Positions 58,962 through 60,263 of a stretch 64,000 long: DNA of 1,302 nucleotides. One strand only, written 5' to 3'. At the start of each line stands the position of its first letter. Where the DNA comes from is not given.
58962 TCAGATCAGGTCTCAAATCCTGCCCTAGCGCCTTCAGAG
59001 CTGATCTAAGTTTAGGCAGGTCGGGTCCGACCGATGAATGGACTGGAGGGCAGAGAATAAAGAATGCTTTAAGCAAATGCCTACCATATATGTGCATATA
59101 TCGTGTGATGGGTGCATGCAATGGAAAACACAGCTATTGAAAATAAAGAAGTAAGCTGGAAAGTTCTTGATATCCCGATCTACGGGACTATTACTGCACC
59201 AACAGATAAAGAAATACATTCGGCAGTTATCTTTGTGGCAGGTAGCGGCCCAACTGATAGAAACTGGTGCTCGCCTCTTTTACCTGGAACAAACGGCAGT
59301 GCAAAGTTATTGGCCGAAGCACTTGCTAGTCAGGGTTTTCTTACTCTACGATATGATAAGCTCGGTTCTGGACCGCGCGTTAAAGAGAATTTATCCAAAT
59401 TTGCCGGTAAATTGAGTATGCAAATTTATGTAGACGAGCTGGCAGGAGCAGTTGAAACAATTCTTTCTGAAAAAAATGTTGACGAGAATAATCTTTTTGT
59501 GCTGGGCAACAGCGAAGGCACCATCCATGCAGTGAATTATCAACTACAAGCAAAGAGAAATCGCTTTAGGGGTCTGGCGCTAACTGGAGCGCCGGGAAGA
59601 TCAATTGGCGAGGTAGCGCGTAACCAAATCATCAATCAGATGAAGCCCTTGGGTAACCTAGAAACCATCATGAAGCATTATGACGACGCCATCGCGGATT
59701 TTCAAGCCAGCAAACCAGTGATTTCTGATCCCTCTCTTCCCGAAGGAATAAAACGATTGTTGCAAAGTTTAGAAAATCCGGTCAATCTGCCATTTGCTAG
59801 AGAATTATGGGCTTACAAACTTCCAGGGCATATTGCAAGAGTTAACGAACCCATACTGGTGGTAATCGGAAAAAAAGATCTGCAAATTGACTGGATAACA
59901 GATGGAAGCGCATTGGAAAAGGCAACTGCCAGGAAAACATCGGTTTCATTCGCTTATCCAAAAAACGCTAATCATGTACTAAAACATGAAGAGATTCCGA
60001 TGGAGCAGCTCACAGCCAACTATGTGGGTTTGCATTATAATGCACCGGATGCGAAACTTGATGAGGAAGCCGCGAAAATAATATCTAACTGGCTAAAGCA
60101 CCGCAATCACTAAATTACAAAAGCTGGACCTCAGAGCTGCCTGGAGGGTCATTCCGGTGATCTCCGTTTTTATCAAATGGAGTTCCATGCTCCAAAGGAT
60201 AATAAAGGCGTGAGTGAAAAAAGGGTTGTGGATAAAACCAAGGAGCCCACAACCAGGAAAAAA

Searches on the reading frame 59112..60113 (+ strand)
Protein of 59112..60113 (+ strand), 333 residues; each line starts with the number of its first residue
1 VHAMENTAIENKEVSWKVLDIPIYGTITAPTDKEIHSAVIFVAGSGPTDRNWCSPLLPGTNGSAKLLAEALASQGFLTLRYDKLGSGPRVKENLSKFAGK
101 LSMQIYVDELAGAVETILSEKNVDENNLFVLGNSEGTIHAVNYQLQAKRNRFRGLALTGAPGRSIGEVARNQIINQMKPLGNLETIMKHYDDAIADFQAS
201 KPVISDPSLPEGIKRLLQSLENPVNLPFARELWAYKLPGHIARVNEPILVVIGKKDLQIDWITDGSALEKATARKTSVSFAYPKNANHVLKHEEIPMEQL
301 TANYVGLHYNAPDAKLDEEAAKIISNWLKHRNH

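Call 57: search_protein_families(library=pfam, proteins=[window:59112-60113:+], max_evalue=0.001)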
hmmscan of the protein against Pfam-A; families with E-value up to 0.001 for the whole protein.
window:59112-60113:+ (333 aa): 3 families
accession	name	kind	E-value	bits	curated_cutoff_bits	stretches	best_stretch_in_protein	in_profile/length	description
PF12146.15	Hydrolase_4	-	1.4e-08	34.8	27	1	66-161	22-110/239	Serine aminopeptidase, S33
PF00561.26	Abhydrolase_1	-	0.00033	20.9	25.8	0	57-171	6-115/245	alpha/beta hydrolase fold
PF00326.27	Peptidase_S9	-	0.00035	20.6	22.6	0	69-154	8-91/213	Prolyl oligopeptidase family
